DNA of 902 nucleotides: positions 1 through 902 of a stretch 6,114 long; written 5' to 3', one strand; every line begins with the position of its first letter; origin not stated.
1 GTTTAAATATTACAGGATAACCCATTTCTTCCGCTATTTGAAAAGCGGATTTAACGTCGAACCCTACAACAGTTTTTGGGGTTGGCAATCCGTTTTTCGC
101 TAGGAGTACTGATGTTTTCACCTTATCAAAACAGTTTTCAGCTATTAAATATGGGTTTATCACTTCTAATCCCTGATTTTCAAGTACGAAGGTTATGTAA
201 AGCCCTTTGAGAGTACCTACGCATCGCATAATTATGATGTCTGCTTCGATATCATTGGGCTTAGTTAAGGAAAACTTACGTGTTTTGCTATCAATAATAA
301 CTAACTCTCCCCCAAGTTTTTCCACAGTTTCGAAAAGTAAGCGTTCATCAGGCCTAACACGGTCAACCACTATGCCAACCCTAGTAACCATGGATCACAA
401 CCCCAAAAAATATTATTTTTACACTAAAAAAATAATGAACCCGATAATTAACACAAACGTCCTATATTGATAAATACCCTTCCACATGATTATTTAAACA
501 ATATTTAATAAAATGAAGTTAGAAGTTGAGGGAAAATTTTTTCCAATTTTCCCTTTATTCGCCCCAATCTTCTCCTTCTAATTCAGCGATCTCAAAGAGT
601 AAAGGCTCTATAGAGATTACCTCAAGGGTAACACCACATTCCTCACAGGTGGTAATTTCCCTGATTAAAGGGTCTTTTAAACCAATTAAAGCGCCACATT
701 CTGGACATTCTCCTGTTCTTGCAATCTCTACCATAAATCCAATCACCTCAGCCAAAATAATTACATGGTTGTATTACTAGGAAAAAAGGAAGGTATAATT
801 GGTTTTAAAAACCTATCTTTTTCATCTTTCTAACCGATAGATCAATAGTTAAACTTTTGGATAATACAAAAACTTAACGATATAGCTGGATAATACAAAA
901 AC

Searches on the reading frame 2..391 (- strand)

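Call 3: search_protein_families(library=pfam, proteins=[window:2-391:-], max_evalue=1)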
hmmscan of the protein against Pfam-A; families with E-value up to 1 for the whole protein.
window:2-391:- (130 aa): 4 families
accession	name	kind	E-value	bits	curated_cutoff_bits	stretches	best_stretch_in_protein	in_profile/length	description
PF22626.3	LysX_preATP_grasp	-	3.9e-18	65.8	27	1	5-85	1-83/84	LysX preATP-grasp domain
PF13549.11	ATP-grasp_5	-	0.00079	19.3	27.6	1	89-130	11-52/221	ATP-grasp domain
PF08443.16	RimK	-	0.013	15.6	21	1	89-130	3-46/188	RimK-like ATP-grasp domain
PF02786.22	CPSase_L_D2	-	0.022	14.7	19.8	1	89-130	1-44/211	Carbamoyl-phosphate synthase L chain, ATP binding domain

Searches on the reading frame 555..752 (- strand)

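Call 3: search_protein_families(library=pfam, proteins=[window:555-752:-], max_evalue=1)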
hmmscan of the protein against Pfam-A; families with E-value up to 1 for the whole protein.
window:555-752:- (65 aa): 23 families
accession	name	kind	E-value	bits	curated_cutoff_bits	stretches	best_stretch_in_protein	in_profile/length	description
PF21344.3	Zn_ribbon_LysW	-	2.8e-12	46.5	27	1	15-57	2-45/46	Alpha-aminoadipate carrier protein LysW-like, globular domain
PF02591.20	Zn_ribbon_9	-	0.00099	19.6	29.1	0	32-40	22-30/33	C4-type zinc ribbon domain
PF23455.1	DUF7129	-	0.0021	18.2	30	0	12-20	26-34/45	Domain of unknown function (DUF7129)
PF20173.3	ZnF_RZ-type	-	0.0031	17.5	27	1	12-24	30-42/54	RZ type zinc finger domain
PF09723.15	Zn_ribbon_8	-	0.0047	17.4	34.4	0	7-21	21-34/41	Zinc ribbon domain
PF01396.24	Zn_ribbon_Top1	-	0.0058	16.8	32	1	14-26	2-14/39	Topoisomerase DNA binding C4 zinc finger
PF18073.7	Zn_ribbon_LapB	-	0.014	15.5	25.7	0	12-21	13-22/28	Rubredoxin metal binding domain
PF08271.17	Zn_Ribbon_TF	-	0.018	15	29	1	15-51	2-37/43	TFIIB zinc-binding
PF24460.1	DUF7575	-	0.027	14.3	28.5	0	13-20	3-10/28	Domain of unknown function (DUF7575)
PF22289.1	DmmA-like_C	-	0.028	14.8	27.4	1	16-45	4-30/44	Dimethylamine monooxygenase subunit DmmA-like, C-terminal domain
PF17848.7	Zn_ribbon_ACC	-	0.042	14.5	24.5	0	16-23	4-11/26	Acetyl-CoA carboxylase zinc finger domain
PF07282.18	Cas12f1-like_TNB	-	0.044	14.4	26.3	1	15-42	30-49/60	Cas12f1-like, TNB domain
PF25207.1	DUF7837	-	0.045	14.2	27.8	1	12-30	4-22/47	Domain of unknown function (DUF7837)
PF19134.6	DUF5817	-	0.051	14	31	1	16-45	6-33/57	Domain of unknown function (DUF5817)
PF24463.1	DUF7577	-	0.09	12.9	28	0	15-21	4-10/27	Domain of unknown function (DUF7577)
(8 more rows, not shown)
